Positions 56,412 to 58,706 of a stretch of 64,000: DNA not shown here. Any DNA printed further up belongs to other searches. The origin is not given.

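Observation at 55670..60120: Compact glycyl-radical-enzyme locus (AraC | short GRE - SGNH esterase - activase) with no assignable chemistry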

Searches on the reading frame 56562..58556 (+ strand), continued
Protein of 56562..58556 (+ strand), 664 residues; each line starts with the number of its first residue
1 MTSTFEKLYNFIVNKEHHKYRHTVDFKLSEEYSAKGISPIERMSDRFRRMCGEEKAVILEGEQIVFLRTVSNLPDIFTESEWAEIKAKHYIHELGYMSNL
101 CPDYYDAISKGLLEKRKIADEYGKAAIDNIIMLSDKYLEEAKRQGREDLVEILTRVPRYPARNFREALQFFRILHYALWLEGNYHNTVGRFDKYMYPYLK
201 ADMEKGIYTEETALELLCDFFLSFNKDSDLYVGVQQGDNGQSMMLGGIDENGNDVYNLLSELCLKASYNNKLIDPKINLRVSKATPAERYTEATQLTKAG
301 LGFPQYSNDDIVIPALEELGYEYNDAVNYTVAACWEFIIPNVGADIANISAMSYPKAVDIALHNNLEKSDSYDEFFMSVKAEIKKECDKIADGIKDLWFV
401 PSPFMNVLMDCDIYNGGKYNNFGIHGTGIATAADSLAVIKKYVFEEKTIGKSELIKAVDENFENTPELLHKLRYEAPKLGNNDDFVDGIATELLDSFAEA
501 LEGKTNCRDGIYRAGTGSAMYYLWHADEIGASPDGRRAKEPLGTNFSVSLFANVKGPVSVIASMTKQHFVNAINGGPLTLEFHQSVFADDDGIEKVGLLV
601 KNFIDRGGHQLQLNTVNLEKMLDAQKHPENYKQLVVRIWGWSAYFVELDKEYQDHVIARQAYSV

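Call 32: find_encoding_contigs(protein=P0124, flank=8000, max_places=4)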
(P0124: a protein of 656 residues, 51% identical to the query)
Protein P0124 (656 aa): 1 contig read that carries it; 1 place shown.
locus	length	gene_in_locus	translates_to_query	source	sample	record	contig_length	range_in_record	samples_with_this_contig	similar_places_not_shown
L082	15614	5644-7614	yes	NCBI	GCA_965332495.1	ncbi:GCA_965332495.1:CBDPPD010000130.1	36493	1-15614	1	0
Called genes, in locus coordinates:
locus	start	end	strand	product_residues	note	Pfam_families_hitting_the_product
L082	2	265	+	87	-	?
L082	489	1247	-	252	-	PF14512:TM1586_NiRdase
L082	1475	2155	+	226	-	PF00657:Lipase_GDSL, PF04311:DUF459 (faint), PF13472:Lipase_GDSL_2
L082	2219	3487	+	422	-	PF06824:Glyco_hydro_125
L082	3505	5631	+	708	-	PF00933:Glyco_hydro_3, PF01915:Glyco_hydro_3_C, PF14310:Fn3-like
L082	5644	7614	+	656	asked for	PF02901:PFL-like, PF01228:Gly_radical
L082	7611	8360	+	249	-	PF13353:Fer4_12, PF04055:Radical_SAM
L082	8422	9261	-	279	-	PF00165:HTH_AraC, PF12833:HTH_18, PF00165:HTH_AraC (weak)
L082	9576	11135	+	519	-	-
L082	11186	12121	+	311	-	PF00528:BPD_transp_1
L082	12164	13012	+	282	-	PF00528:BPD_transp_1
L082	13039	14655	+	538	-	PF12010:DUF3502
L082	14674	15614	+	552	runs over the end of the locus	-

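Call 33: find_encoding_contigs(protein=P0126, flank=8000, max_places=3)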
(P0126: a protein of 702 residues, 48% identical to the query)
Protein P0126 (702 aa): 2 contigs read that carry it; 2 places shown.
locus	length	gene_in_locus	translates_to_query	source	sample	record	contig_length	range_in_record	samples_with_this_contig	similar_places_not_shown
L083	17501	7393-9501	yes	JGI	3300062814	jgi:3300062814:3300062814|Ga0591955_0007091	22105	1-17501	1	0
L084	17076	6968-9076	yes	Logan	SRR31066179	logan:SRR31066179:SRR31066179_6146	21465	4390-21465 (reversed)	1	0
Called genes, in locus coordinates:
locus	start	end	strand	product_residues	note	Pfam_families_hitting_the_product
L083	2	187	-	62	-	?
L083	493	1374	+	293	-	PF00903:Glyoxalase, PF13669:Glyoxalase_4 (weak), PF00903:Glyoxalase (weak)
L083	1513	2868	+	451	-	PF13407:Peripla_BP_4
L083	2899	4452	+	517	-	PF00005:ABC_tran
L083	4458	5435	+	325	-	PF02653:BPD_transp_2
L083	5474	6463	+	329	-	PF02653:BPD_transp_2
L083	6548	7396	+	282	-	PF13353:Fer4_12, PF04055:Radical_SAM, PF00037:Fer4 (weak)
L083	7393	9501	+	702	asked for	PF02901:PFL-like, PF01228:Gly_radical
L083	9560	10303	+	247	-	PF00121:TIM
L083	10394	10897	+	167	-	PF01894:YjbQ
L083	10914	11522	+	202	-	PF13580:SIS_2 (faint), PF01380:SIS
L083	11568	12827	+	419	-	PF00890:FAD_binding_2, PF01266:DAO, PF01946:Thi4 (weak), PF12831:FAD_oxidored (weak), PF13450:NAD_binding_8 (weak)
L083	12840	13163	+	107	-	PF13510:Fer2_4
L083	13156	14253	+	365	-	PF00890:FAD_binding_2, PF01134:GIDA (weak), PF01266:DAO (weak), PF01494:FAD_binding_3 (weak), PF07992:Pyr_redox_2, PF12831:FAD_oxidored, PF13450:NAD_binding_8, PF13738:Pyr_redox_3, +3 more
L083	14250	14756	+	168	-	PF12838:Fer4_7 (faint), PF13187:Fer4_9 (weak), PF12837:Fer4_6 (faint), PF25160:LdpA_Fe-S-bd (weak), PF00037:Fer4 (weak)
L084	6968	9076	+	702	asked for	PF02901:PFL-like, PF01228:Gly_radical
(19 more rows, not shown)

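Call 34: find_encoding_contigs(protein=P0127, flank=8000, max_places=3)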
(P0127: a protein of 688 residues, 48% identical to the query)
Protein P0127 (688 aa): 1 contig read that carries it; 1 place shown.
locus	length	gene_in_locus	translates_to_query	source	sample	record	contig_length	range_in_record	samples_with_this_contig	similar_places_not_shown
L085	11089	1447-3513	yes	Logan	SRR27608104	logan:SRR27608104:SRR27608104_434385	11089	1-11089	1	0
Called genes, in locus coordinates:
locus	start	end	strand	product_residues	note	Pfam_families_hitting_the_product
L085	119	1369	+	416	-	PF00465:Fe-ADH (weak), PF13685:Fe-ADH_2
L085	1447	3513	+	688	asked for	PF02901:PFL-like, PF01228:Gly_radical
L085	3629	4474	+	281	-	PF13353:Fer4_12, PF04055:Radical_SAM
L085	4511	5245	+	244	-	PF01182:Glucosamine_iso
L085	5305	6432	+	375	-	PF01979:Amidohydro_1, PF07969:Amidohydro_3 (weak)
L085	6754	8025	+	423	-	PF01595:CNNM, PF00571:CBS, PF03471:CorC_HlyC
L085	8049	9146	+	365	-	-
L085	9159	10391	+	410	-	PF03629:SASA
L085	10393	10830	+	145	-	PF02580:Tyr_Deacylase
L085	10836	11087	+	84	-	?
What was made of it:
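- Others: GH125/GH3 with an ABC transporter; a ribose-type ABC transporter with TIM and SIS; Fe-ADH with NagB- and NagA-like genes (calls 32-34). One relative has an adjacent Fe-alcohol dehydrogenase (call 34).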

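Call 35: find_encoding_contigs(protein=P0129, flank=8000, max_places=3)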
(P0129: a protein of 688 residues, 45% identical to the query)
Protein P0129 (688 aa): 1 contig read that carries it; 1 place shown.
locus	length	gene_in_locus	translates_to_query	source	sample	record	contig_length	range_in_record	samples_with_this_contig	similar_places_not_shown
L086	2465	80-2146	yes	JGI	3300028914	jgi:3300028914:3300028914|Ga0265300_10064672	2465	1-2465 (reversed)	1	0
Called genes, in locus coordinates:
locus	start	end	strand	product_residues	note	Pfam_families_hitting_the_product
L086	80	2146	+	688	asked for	PF02901:PFL-like, PF01228:Gly_radical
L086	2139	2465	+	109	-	?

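Call 36: find_encoding_contigs(protein=P0130, flank=8000, max_places=3)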
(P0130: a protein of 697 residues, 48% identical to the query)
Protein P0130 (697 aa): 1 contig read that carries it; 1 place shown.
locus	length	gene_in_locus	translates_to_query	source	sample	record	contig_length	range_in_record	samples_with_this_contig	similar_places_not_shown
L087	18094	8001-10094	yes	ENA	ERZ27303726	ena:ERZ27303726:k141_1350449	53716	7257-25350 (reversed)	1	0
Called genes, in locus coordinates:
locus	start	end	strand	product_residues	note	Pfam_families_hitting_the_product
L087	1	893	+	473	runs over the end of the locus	PF13581:HATPase_c_2 (faint), PF07730:HisKA_3 (weak), PF02518:HATPase_c (faint)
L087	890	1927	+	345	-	PF02670:DXP_reductoisom, PF08436:DXP_redisom_C, PF13288:DXPR_C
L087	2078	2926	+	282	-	PF09994:T6SS_Tle1-like_cat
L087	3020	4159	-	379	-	PF00817:IMS, PF11798:IMS_HHH (weak), PF11799:IMS_C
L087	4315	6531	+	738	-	PF02065:Melibiase (weak)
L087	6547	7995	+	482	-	PF00083:Sugar_tr, PF07690:MFS_1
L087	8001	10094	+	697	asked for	PF02901:PFL-like, PF01228:Gly_radical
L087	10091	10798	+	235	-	PF13353:Fer4_12, PF04055:Radical_SAM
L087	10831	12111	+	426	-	PF02403:Seryl_tRNA_N, PF00587:tRNA-synt_2b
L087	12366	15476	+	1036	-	PF07517:SecA_DEAD, PF00270:DEAD (weak), PF01043:SecA_PP_bind, PF21090:P-loop_SecA, PF07516:SecA_SW, PF02810:SEC-C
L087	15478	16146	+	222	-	PF01128:IspD, PF12804:NTP_transf_3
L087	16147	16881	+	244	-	PF00149:Metallophos, PF12850:Metallophos_2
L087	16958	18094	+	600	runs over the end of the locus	PF01855:POR_N, PF12837:Fer4_6 (faint), PF02775:TPP_enzyme_C, PF12838:Fer4_7 (weak)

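Call 38: predict_structure(alignment_id=A1)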
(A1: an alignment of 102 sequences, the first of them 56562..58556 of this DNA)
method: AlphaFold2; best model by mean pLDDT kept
length: 664 residues; sequences in the alignment: 102
mean_pLDDT: 96.2   pTM: 0.94
mean pLDDT of the five models: 96.2, 96.0, 95.6, 95.3, 94.9
residues with pLDDT >= 90: 633; 70-90: 31; 50-70: 0; < 50: 0
segments of 3 or more residues with pLDDT < 50: none
pLDDT, mean of each block of 10 residues (from residue 1): 90 96 98 98 98 98 97 97 97 93 97 98 98 99 98 98 99 97 94 98 98 98 95 86 97 97 98 96 97 96 96 98 98 96 95 98 98 99 98 96 95 90 98 99 98 98 98 97 98 98 97 96 96 97 93 94 97 96 94 97 98 94 96 91 93 90 79
secondary structure, 60 per line:
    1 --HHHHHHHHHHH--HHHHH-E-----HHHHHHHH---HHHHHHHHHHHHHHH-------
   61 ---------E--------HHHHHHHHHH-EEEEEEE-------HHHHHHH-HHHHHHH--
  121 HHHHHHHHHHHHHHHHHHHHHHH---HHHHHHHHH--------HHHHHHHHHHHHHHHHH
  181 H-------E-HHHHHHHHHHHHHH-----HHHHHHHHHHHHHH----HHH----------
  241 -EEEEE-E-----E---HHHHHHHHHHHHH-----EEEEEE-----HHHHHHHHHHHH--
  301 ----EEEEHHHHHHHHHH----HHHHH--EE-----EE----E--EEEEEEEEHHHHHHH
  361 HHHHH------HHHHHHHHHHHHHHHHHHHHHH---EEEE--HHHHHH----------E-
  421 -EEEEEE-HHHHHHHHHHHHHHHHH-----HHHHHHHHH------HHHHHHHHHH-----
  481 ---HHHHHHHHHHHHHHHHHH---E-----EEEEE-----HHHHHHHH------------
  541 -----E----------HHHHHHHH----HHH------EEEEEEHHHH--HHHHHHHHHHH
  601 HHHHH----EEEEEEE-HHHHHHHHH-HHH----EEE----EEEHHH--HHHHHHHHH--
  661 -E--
elements in order: H3-13 H16-20 H28-35 H39-53 H79-88 E90-96 H104-110 H112-118 H121-143 H147-155 H164-181 H191-204 H210-223 E242-246 H258-270 E276-281 H287-298 E305-308 H309-318 H323-327 E346-353 H354-365 H372-393 E397-400 H403-408 E422-427 H429-445 H451-459 H466-475 H484-501 E511-515 H521-528 H557-564 E578-583 H584-587 H590-605 E610-616 H618-626 E635-637 E642-644 H650-658
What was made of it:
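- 56562..58556 (+): 664-aa glycyl radical enzyme of the compact 'short GRE' clade. AF2 pLDDT 96.2, pTM 0.94 (call 38).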

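Call 44: fold_search(model_id=the predicted structure, library=pdb)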
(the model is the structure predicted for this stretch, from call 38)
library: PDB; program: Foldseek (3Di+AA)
matches with E <= 10: 237; with E <= 0.001: 87
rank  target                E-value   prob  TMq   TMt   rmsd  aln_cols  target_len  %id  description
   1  1r8w_A                1.2e-44  1.00  0.87  0.74   5.2       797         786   24  Native structure of the B12-independent glycerol dehydratase from clostridium butyricum (released 2004-06-01)
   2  5i2g_B                2.4e-44  1.00  0.89  0.75   4.4       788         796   24  1,2-propanediol Dehydration in Roseburia inulinivorans; Structural Basis for Substrate and Enantiomer Selectivity (released 2016-06-01)
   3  9rco_A                2.9e-44  1.00  0.87  0.74   4.9       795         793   26  1,2-propanediol dehydratase with 0.1 % glycerol additive (released 2025-06-11)
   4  5i2g_A                3.5e-44  1.00  0.88  0.74   5.1       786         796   25  1,2-propanediol Dehydration in Roseburia inulinivorans; Structural Basis for Substrate and Enantiomer Selectivity (released 2016-06-01)
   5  5i2a_B                6.4e-44  1.00  0.88  0.71   4.9       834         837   24  1,2-propanediol Dehydration in Roseburia inulinivorans; Structural Basis for Substrate and Enantiomer Selectivity (released 2016-06-01)
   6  9rcp_B                7.1e-44  1.00  0.87  0.74   4.9       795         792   26  1,2-propanediol dehydratase with 0.1 % 1,3-propanediol additive (released 2025-06-11)
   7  9rcp_C                1.1e-43  1.00  0.87  0.73   4.9       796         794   25  1,2-propanediol dehydratase with 0.1 % 1,3-propanediol additive (released 2025-06-11)
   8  9rcq_A                2.6e-43  1.00  0.87  0.72   4.7       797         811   25  1,2-propanediol dehydratase with no ligand additives (released 2025-06-11)
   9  5fau_A                3.0e-43  1.00  0.89  0.75   4.7       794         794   22  wild-type choline TMA lyase in complex with choline (released 2016-09-28)
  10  8yjo_A                5.3e-43  1.00  0.87  0.76   4.9       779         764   24  Structure of E. coli glycyl radical enzyme PflD with bound malonate (released 2024-10-02)
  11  5fay_A                6.1e-43  1.00  0.86  0.72   5.1       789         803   22  Y208F mutant of choline TMA-lyase (released 2016-09-28)
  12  5i2a_A                8.2e-43  1.00  0.87  0.70   6.1       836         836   24  1,2-propanediol Dehydration in Roseburia inulinivorans; Structural Basis for Substrate and Enantiomer Selectivity (released 2016-06-01)
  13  6nd3_D                8.7e-43  1.00  0.87  0.73   4.8       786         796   22  wild-type choline TMA lyase in complex with betaine aldehyde (released 2019-01-16)
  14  5kdp_C                1.2e-42  1.00  0.89  0.74   4.7       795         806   22  E491A mutant of choline TMA-lyase (released 2016-09-28)
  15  5a0u_A                1.2e-42  1.00  0.88  0.74   4.8       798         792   23  Structure of CutC choline lyase choline bound form from Klebsiella pneumoniae. (released 2015-07-29)
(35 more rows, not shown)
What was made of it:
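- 56562..58556 (+): Foldseek TM 0.85-0.89 to GD, PD, CutC, PflD and HypD (call 44).
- On Glycyl radical enzyme superfamily (PFL-like): AF2 model pLDDT 96; Foldseek TM 0.85-0.89 to 40+ GRE structures (calls 38, 44).
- Closest known: YbiW and PflD, the 1,5-anhydroglucitol-6-P and 1,5-anhydromannitol-6-P C–O lyases. Same: Fold TM is 0.85-0.89 (call 44).
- The model is confident and the fold is a GRE barrel (calls 38, 44).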

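Call 51: search_protein_families(library=pfam, alignment_id=A4, max_evalue=0.00001)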
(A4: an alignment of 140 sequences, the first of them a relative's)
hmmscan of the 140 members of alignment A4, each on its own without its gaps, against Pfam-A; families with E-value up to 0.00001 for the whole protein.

A. member 1, L074:9752-10435:+ (228 aa): 1 family
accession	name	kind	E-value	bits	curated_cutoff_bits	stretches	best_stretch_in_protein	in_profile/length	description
PF16161.11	DUF4867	-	6.2e-72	241.8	28.7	1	27-223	2-200/201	Domain of unknown function (DUF4867)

B. families by the number of members that match (of 140 scanned): 124 families (the first 25 are shown)
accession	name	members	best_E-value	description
PF13472.12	Lipase_GDSL_2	15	2.5e-26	GDSL-like Lipase/Acylhydrolase family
PF00657.28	Lipase_GDSL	15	3.5e-15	GDSL-like Lipase/Acylhydrolase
PF16161.11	DUF4867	7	1.8e-73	Domain of unknown function (DUF4867)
PF06745.19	ATPase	6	4.3e-17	KaiC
PF18073.7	Zn_ribbon_LapB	6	4.4e-14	Rubredoxin metal binding domain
PF13481.12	AAA_25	6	6e-13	AAA domain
PF02065.24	Melibiase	5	7.2e-31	Melibiase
PF05362.19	Lon_C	5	4.5e-09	Lon protease (S16) C-terminal proteolytic domain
PF13541.12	ChlI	5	4.6e-09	Subunit ChlI of Mg-chelatase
PF06964.18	Alpha-L-AF_C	4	2.3e-41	Alpha-L-arabinofuranosidase C-terminal domain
PF12833.13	HTH_18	4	1.3e-21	Helix-turn-helix domain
PF00165.29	HTH_AraC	4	3.6e-19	Bacterial regulatory helix-turn-helix proteins, AraC family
PF01381.28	HTH_3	4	5.5e-17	Helix-turn-helix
PF12844.13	HTH_19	4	2.4e-11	Helix-turn-helix domain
PF03796.21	DnaB_C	4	1.8e-08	DnaB-like helicase C terminal domain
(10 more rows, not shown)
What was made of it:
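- SGNH/GDSL is the commonest family among nearest neighbours (15 of 140; call 51).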

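Call 54: search_protein_families(library=ncbifam, proteins=[L009:9992-10642:+, L016:15048-17129:+], max_evalue=0.001)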
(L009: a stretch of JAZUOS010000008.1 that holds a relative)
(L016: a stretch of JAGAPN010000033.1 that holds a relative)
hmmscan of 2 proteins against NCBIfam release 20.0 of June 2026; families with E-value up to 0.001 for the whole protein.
L009:9992-10642:+ (216 aa): 0 families

L016:15048-17129:+ (693 aa): 1 family
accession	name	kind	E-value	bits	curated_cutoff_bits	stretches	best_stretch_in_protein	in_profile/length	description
NF053652.1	BtArabpyrBAD1528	equivalog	9.7e-48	162.7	1100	1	164-588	152-600/730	beta-L-arabinopyranosidase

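Call 57: find_encoding_contigs(protein=P0121, flank=9000, max_places=3)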
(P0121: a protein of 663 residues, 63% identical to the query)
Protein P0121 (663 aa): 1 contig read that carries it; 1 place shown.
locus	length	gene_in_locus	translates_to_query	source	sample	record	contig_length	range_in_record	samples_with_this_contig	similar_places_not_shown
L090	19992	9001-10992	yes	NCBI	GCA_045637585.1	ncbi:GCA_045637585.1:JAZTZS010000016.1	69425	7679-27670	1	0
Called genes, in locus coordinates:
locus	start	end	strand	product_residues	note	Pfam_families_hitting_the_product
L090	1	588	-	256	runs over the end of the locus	PF00106:adh_short, PF13561:adh_short_C2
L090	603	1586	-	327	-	PF01408:GFO_IDH_MocA (weak)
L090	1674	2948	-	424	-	PF07690:MFS_1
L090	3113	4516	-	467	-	PF01554:MatE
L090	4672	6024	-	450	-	PF01120:Alpha_L_fucos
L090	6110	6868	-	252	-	PF04909:Amidohydro_2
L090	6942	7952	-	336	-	PF00356:LacI, PF00532:Peripla_BP_1, PF13407:Peripla_BP_4, PF13377:Peripla_BP_3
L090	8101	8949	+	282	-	PF01116:F_bP_aldolase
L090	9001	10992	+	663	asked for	PF02901:PFL-like, PF01228:Gly_radical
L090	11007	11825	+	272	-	PF13353:Fer4_12, PF04055:Radical_SAM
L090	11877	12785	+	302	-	PF01116:F_bP_aldolase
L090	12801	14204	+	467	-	PF02952:Fucose_iso_C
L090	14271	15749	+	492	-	PF00370:FGGY_N, PF02782:FGGY_C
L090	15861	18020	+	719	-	-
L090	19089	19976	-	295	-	PF01430:HSP33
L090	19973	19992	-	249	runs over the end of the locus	PF01209:Ubie_methyltran, PF13489:Methyltransf_23, PF13847:Methyltransf_31, PF08241:Methyltransf_11, PF08242:Methyltransf_12, PF13649:Methyltransf_25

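Call 58: find_encoding_contigs(protein=P0133, flank=9000, max_places=3)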
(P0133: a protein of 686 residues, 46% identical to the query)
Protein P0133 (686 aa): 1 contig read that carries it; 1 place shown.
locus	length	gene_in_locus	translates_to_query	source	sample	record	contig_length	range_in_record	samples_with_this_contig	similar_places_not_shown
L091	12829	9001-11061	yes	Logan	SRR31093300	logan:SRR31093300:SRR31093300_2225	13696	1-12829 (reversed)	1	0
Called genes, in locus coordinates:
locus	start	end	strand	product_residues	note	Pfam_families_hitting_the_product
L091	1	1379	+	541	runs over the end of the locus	PF00496:SBP_bac_5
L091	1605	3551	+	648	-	PF14871:GHL6, PF02638:GHL10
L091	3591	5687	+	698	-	PF14871:GHL6, PF08532:Glyco_hydro_42M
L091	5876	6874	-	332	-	PF13229:Beta_helix (weak)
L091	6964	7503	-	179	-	PF00293:NUDIX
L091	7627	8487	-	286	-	PF00924:MS_channel_2nd, PF21082:MS_channel_3rd (weak)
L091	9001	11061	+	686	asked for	PF02901:PFL-like, PF01228:Gly_radical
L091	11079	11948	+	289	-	PF13353:Fer4_12, PF04055:Radical_SAM, PF12838:Fer4_7 (faint), PF00037:Fer4 (faint)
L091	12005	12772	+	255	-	PF23441:SDR (weak), PF00106:adh_short, PF08659:KR, PF13561:adh_short_C2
